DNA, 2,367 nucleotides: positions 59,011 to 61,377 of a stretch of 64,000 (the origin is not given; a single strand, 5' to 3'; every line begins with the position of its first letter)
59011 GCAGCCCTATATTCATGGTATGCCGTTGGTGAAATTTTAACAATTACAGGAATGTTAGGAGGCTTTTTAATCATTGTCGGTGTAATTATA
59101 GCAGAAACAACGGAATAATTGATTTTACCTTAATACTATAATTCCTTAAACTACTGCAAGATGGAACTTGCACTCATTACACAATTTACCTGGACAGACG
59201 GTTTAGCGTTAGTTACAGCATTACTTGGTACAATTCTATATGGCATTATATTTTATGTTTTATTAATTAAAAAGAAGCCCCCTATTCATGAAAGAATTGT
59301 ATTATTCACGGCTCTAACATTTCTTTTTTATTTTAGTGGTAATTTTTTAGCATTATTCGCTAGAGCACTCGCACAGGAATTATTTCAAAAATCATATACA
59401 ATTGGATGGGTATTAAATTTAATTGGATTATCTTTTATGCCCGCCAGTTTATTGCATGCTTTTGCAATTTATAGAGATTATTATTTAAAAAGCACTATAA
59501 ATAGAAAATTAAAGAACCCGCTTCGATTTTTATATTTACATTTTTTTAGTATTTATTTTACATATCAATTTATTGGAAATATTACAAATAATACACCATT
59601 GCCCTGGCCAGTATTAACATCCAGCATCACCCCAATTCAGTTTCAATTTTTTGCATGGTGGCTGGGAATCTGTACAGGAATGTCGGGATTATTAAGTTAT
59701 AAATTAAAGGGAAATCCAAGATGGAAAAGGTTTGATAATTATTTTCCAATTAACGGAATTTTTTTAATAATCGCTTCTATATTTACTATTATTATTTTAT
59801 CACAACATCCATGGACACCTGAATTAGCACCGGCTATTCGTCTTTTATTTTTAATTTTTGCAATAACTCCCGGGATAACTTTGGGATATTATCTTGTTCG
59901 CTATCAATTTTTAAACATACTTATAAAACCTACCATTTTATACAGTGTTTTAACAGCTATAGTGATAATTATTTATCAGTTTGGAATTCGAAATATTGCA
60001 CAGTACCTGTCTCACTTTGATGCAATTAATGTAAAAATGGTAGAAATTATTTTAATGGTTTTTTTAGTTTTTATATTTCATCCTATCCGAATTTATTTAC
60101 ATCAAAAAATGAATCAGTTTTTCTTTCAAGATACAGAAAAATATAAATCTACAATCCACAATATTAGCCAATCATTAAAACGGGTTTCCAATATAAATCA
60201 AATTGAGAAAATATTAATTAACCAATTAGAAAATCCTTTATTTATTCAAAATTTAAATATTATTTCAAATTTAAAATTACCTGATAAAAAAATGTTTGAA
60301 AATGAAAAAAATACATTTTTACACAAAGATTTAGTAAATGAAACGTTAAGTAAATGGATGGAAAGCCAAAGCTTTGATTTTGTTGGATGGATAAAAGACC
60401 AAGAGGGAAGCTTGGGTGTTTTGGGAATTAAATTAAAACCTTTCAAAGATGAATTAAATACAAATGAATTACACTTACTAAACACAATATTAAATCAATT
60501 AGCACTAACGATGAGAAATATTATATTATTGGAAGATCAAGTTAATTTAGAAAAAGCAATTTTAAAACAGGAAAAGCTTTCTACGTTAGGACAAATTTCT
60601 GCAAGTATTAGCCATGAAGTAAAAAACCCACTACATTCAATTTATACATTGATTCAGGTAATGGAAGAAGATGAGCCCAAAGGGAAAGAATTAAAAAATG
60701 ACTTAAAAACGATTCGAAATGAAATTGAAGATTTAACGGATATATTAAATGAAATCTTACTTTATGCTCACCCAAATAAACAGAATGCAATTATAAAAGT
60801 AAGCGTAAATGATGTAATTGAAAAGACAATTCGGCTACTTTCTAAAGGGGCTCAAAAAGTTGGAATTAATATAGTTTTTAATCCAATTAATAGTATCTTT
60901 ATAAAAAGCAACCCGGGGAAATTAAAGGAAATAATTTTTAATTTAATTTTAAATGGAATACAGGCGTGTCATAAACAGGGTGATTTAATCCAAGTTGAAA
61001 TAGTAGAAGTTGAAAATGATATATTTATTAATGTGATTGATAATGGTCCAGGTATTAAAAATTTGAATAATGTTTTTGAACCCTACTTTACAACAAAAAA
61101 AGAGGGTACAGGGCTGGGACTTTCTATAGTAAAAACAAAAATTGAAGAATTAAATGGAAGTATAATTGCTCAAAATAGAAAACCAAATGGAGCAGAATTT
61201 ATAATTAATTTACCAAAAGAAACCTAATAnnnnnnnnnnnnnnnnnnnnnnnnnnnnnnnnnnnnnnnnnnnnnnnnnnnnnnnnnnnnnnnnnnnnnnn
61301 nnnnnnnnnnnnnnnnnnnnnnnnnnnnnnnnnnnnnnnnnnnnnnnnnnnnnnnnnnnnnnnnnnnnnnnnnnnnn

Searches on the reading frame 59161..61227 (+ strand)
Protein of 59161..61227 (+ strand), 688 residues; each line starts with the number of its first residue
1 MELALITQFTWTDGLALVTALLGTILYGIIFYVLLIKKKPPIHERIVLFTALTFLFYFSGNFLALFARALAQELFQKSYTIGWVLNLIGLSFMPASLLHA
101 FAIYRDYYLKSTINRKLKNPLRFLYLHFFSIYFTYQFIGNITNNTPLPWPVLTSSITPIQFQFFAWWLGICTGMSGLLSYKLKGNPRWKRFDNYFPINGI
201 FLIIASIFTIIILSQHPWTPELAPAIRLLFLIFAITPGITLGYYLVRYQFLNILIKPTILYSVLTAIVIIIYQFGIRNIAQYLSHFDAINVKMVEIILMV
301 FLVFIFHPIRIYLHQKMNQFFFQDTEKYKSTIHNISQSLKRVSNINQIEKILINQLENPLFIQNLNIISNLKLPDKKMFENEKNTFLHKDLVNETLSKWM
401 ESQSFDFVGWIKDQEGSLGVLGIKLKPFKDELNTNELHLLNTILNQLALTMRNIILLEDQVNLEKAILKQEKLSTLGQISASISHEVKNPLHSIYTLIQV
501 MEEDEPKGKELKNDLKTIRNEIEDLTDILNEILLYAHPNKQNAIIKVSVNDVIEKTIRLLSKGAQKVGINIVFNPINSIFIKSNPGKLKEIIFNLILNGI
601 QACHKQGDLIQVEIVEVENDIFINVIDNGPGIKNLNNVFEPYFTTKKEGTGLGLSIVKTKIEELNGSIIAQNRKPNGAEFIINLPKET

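Call 71: search_protein_families(library=pfam, proteins=[window:59161-61227:+], max_evalue=0.00001)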
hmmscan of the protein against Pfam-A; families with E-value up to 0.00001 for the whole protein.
window:59161-61227:+ (688 aa): 2 families
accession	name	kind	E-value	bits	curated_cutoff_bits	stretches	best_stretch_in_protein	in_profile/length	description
PF02518.31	HATPase_c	-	9.6e-19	68.3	26.4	1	585-687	3-110/111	Histidine kinase-, DNA gyrase B-, and HSP90-like ATPase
PF00512.31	HisKA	-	5.1e-12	46.1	26.9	1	476-537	2-62/66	His Kinase A (phospho-acceptor) domain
